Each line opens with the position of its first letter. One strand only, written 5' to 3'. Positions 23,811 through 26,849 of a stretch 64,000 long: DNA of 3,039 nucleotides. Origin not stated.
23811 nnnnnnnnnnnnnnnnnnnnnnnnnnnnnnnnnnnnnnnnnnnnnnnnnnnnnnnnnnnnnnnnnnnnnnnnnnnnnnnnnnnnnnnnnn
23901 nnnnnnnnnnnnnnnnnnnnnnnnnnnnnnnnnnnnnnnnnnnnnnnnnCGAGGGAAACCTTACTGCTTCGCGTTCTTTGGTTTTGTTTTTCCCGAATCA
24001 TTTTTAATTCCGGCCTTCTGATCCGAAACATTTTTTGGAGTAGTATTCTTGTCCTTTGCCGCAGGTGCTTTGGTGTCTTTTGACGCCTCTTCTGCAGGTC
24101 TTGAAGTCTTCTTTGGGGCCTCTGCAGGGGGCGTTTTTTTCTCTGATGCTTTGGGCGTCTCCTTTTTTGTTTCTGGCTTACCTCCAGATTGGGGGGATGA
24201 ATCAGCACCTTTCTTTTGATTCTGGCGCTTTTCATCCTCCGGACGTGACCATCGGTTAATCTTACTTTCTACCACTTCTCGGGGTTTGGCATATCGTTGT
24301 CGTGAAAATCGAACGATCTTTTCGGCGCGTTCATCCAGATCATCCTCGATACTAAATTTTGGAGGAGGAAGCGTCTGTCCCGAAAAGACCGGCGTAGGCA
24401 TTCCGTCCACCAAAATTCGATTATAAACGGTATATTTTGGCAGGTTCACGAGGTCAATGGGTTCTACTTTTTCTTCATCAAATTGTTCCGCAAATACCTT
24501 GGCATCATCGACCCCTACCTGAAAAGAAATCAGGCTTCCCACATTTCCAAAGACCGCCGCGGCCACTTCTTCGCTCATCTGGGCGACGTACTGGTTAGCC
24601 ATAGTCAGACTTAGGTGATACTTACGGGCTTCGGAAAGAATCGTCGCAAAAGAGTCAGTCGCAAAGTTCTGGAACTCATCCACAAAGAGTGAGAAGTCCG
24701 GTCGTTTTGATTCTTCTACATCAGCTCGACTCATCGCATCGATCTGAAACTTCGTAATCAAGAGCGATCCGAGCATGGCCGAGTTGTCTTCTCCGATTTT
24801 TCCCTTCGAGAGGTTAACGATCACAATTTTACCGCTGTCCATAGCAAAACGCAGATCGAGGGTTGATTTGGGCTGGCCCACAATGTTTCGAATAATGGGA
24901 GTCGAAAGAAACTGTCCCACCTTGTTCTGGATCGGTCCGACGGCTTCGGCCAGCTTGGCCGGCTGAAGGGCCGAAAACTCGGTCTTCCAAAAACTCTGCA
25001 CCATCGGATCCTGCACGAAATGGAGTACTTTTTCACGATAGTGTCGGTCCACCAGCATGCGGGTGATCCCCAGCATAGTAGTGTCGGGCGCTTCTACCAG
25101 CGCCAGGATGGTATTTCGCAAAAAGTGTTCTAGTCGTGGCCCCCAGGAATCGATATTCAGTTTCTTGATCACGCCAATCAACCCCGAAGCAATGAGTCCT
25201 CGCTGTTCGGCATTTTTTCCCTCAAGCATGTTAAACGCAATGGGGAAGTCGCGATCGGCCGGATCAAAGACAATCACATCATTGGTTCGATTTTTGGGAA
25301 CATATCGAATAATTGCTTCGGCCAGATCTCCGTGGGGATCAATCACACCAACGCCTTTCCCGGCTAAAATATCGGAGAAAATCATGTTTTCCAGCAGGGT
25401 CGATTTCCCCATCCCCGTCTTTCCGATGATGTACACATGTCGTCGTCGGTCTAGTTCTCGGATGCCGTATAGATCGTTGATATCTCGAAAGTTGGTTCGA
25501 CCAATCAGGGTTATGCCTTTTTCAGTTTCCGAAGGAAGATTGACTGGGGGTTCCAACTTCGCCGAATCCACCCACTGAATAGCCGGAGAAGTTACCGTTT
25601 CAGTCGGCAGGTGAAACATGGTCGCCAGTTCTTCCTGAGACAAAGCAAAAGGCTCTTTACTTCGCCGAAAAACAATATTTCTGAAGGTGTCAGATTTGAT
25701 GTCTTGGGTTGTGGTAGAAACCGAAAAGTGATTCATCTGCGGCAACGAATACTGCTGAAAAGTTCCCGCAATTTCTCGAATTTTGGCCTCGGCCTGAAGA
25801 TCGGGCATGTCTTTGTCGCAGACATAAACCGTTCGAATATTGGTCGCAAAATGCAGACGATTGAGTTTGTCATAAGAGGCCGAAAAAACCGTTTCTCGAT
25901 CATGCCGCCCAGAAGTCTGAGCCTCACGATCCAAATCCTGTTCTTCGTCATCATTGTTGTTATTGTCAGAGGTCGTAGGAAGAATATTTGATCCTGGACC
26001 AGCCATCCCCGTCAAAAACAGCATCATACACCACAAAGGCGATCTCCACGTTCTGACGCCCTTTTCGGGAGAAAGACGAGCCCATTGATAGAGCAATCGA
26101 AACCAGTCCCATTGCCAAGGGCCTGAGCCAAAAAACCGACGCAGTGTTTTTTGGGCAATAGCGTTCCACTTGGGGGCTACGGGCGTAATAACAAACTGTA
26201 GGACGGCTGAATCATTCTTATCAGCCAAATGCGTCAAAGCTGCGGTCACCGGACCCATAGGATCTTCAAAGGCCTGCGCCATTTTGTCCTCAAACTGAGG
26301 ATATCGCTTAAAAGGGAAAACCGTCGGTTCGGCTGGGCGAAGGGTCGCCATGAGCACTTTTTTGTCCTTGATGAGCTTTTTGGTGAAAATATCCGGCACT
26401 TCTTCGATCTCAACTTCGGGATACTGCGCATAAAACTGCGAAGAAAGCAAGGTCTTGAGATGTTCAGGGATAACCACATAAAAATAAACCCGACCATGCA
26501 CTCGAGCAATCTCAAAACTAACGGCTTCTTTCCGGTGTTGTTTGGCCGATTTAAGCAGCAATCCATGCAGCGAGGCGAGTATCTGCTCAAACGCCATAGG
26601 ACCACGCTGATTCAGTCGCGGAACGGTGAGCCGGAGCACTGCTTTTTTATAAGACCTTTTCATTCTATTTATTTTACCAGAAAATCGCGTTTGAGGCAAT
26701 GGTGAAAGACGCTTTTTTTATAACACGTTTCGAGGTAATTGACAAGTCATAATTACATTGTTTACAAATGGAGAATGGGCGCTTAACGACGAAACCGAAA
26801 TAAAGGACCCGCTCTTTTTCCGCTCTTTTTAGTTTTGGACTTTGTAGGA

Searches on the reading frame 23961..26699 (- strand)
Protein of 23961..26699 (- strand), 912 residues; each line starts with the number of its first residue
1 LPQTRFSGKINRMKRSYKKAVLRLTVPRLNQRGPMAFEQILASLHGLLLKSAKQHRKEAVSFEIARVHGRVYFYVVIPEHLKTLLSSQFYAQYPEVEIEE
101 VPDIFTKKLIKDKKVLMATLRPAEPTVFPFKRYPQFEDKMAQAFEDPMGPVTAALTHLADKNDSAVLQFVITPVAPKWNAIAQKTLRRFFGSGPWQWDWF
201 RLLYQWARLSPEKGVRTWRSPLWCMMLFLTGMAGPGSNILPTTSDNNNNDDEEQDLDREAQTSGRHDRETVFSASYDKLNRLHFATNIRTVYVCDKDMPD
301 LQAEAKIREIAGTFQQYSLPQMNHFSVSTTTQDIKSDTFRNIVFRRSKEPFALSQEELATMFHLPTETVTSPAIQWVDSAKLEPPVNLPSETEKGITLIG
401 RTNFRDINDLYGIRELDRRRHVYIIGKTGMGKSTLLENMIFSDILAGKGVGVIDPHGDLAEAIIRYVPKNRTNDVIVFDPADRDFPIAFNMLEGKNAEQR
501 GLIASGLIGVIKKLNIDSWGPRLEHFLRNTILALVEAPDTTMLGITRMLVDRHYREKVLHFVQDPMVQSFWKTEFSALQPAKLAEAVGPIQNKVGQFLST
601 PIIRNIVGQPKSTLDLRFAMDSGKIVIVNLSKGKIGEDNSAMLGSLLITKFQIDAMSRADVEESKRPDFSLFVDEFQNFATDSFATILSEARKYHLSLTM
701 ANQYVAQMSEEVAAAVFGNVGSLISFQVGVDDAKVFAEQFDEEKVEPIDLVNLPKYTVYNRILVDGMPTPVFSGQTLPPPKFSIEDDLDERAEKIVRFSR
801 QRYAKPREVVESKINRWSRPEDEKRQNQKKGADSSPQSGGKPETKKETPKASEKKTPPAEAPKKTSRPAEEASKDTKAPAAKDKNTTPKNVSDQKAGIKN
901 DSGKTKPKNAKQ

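Call 3: search_protein_families(library=pfam, proteins=[window:23961-26699:-], max_evalue=1)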
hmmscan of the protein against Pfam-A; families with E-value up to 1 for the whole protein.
window:23961-26699:- (912 aa): 13 families
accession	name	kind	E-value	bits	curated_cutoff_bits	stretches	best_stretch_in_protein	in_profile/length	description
PF01935.23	DUF87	-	3.9e-10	40.6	23.2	1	419-635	23-206/220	Helicase HerA, central domain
PF10412.15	TrwB_AAD_bind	-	2.4e-07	30.4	20.5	1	419-745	15-328/387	Type IV secretion-system coupling protein DNA-binding domain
PF12696.13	TraG-D_C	-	5.4e-06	26.8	22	1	670-745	3-84/126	TraM recognition site of TraD and TraG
PF25199.1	nSTAND_NTPase5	-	2.8e-05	24.4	34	1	417-501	39-125/145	Novel STAND NTPase 5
PF02534.20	T4SS-DNA_transf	-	7.7e-05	22.2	20.1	2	653-711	287-347/468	Type IV secretory system Conjugative DNA transfer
PF13191.12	AAA_16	-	0.0031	18.5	32.6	1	402-439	6-44/167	AAA ATPase domain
PF01580.24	FtsK_SpoIIIE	-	0.0036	17.2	24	1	416-442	35-62/221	FtsK/SpoIIIE family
PF13401.12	AAA_22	-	0.0053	17.5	27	1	418-439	4-25/130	AAA domain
PF20720.3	nSTAND3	-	0.0053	16.9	27.2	1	414-479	12-72/155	Novel STAND NTPase 3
PF13555.12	AAA_29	-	0.039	14.1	27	1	416-438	19-41/61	P-loop containing region of AAA domain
PF00005.33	ABC_tran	-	0.04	15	25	1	416-439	8-31/137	ABC transporter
PF03193.22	RsgA_GTPase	-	0.12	12.6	30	1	414-440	101-127/174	RsgA GTPase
PF05729.18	NACHT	-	0.25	11.6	26.7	1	421-440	2-21/167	NACHT domain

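Call 4: search_protein_families(library=ncbifam, proteins=[window:23961-26699:-], max_evalue=1)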
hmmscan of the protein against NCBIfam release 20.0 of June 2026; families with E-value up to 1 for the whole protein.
window:23961-26699:- (912 aa): 16 families
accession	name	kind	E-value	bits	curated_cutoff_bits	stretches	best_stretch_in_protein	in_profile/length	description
TIGR03743.1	SXT_TraD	subfamily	2.5e-13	49.3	366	2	418-491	174-250/636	conjugative transfer system coupling protein TraD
NF045973.1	conju_CD1115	equivalog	2.1e-08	33.5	250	2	642-731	264-360/442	VirD4-like conjugal transfer protein, CD1115 family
TIGR03754.1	conj_TOL_TraD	equivalog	3.5e-07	29.1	647.55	2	416-459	177-220/643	type IV conjugative transfer system coupling protein TraD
NF053655.1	CedD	equivalog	2.2e-06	26.6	600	1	400-473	202-275/527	DNA-translocating ATPase CedD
NF045975.1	VirB4_plasma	equivalog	0.00022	19.1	590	1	422-456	518-552/894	Mbov_0397 family ICE element conjugal transfer ATPase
NF041326.1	Bacteroid_MobC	subfamily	0.00072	18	900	1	664-740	453-533/655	conjugal transfer protein MobC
NF041447.1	TrbC_conju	equivalog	0.0029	16.1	800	1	391-457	101-167/685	F-type conjugative transfer protein TrbC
TIGR03597.1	GTPase_YqeH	equivalog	0.01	15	297.4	1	396-440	131-176/361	ribosome biogenesis GTPase YqeH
TIGR03420.1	DnaA_homol_Hda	equivalog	0.028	13.9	194.8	1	408-479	27-97/226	DnaA regulatory inactivator Hda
TIGR00231.1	small_GTP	domain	0.04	13.7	42.5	1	419-444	3-28/164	GTP-binding protein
NF033849.1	ser_rich_anae_1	subfamily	0.048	11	650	1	682-715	1048-1081/1163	serine-rich protein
NF053840.1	MnTportMntADein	equivalog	0.055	13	400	1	422-474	30-81/240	manganese ABC transporter ATP-binding protein MntA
NF000169.2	ABCF_Sal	exception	0.058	12.1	725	1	416-440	24-48/542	Sal family ABC-F type ribosomal protection protein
TIGR00750.1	lao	equivalog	0.093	11.8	240.75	1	420-454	35-71/300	methylmalonyl Co-A mutase-associated GTPase MeaB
TIGR04521.1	ECF_ATPase_2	equivalog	0.11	11.6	330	1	416-439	28-51/279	energy-coupling factor transporter ATPase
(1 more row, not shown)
